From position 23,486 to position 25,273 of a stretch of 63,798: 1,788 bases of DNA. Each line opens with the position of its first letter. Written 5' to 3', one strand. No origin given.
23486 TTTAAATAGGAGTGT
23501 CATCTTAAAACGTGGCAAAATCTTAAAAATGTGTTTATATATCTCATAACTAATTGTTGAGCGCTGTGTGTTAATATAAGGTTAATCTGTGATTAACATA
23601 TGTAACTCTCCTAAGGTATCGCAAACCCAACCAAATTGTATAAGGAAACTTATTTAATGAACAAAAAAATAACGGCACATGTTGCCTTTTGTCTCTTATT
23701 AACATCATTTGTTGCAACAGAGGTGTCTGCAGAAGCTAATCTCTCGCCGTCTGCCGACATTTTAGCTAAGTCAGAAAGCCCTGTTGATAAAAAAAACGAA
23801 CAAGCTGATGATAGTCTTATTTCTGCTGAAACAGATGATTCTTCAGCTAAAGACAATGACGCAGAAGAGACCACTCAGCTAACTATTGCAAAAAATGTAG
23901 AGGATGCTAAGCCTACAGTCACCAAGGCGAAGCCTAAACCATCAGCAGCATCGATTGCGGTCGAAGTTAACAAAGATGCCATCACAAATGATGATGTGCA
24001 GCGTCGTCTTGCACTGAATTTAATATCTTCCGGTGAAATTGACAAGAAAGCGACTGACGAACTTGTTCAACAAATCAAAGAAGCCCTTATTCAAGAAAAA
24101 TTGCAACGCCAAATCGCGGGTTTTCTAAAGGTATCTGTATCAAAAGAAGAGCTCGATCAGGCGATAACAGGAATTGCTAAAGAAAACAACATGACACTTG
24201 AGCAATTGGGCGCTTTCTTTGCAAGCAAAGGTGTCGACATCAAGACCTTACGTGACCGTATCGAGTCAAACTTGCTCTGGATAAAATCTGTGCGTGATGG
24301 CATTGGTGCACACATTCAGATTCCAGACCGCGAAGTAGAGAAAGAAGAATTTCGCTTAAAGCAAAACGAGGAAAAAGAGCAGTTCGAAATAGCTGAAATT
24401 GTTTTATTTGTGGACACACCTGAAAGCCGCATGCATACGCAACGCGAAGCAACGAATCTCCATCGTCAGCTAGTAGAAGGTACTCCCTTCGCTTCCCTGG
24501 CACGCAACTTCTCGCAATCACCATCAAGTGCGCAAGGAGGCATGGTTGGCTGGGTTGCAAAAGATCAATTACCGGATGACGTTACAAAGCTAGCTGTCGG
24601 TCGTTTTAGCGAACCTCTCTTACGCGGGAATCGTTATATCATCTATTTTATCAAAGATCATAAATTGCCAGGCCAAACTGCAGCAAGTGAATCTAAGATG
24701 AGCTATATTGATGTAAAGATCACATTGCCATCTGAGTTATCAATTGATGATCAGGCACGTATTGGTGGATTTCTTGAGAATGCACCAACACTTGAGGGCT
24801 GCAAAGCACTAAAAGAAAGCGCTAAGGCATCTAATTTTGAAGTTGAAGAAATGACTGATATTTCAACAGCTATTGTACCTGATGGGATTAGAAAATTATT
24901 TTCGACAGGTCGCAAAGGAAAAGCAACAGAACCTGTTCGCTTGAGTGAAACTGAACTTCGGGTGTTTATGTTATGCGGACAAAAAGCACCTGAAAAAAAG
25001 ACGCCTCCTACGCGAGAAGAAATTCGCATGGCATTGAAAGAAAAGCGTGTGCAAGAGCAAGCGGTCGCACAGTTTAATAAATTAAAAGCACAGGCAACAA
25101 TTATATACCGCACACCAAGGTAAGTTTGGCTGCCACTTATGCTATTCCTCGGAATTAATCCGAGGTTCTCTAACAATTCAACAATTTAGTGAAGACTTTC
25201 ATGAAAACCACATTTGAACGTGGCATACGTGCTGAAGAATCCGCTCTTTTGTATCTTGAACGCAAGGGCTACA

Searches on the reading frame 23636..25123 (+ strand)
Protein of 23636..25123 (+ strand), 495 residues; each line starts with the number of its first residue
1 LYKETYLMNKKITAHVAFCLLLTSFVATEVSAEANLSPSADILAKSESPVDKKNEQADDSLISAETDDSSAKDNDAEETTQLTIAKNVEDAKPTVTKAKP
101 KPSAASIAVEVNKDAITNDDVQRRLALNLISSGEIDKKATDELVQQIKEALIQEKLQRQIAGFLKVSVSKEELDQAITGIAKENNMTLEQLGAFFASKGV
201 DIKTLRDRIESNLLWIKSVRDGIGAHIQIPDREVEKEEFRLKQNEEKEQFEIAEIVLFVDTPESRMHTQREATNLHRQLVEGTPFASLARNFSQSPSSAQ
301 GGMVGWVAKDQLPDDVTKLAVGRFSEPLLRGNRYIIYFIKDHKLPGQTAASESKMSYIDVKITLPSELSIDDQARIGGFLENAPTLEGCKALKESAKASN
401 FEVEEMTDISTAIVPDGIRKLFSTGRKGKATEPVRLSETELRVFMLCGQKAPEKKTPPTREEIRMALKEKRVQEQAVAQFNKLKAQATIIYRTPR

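Call 27: search_protein_families(library=ncbifam, proteins=[window:23636-25123:+], max_evalue=0.00001)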
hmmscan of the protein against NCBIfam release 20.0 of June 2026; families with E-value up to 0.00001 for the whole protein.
window:23636-25123:+ (495 aa): 2 families
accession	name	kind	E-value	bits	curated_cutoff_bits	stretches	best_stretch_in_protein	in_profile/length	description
NF008038.0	PRK10770.1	equivalog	2.5e-23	82.6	394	1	106-343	27-274/431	peptidylprolyl isomerase SurA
NF008054.0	PRK10788.1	equivalog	7.7e-07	28.2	493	0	266-341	278-357/626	peptidylprolyl isomerase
